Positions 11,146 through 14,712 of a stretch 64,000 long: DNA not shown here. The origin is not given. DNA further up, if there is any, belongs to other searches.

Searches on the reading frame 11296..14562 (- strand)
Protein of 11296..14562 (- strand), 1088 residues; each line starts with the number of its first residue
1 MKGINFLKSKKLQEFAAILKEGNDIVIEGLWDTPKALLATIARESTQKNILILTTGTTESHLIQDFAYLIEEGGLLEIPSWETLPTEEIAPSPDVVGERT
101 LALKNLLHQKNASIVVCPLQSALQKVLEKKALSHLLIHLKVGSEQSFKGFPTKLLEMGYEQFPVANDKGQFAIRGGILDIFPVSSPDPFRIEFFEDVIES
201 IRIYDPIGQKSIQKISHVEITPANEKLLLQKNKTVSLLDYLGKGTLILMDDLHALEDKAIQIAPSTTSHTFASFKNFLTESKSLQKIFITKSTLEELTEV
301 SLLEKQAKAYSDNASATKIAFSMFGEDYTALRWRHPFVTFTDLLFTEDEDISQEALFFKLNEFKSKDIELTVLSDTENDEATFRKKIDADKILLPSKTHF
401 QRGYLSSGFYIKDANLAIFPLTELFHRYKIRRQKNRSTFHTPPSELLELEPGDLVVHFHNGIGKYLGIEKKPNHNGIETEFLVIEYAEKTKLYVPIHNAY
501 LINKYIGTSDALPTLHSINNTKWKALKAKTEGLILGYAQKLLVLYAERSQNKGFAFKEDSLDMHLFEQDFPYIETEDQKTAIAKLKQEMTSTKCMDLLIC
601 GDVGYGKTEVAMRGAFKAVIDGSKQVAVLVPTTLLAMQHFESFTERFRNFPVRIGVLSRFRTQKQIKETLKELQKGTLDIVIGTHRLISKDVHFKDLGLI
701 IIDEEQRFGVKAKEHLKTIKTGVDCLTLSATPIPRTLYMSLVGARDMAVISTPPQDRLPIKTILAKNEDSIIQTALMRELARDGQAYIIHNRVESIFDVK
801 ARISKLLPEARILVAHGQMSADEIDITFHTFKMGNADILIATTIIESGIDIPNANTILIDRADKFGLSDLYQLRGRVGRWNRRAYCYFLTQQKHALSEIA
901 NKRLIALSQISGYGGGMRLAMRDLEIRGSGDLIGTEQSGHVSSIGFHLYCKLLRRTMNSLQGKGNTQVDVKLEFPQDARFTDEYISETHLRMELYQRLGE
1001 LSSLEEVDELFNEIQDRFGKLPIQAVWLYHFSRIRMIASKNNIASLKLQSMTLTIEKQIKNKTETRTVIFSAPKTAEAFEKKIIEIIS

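Call 47: search_protein_families(library=pfam, proteins=[window:11296-14562:-], max_evalue=0.0001)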
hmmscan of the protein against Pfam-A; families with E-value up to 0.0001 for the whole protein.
window:11296-14562:- (1088 aa): 7 families
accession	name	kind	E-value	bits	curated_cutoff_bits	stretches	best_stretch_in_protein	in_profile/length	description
PF00270.35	DEAD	-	6.1e-26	91.6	26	1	575-737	1-164/167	DEAD/DEAH box helicase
PF17757.6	UvrB_inter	-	6.9e-24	84.2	22.9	1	137-225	1-90/91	UvrB interaction domain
PF00271.37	Helicase_C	-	7.8e-20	71.6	23.5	1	776-881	6-110/110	Helicase conserved C-terminal domain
PF03461.20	TRCF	-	1.1e-18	67.8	25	1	977-1063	4-90/95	TRCF domain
PF02559.22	CarD_TRCF_RID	-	1.4e-17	64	23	1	449-506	1-57/57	CarD-like/TRCF RID domain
PF04851.21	ResIII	-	1.2e-08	35.5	22.5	1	576-732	6-162/164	Type III restriction enzyme, res subunit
PF22590.2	Cas3-like_C_2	-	8.3e-05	23.3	27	0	784-880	3-104/106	CRISPR-associated nuclease/helicase Cas3, C-terminal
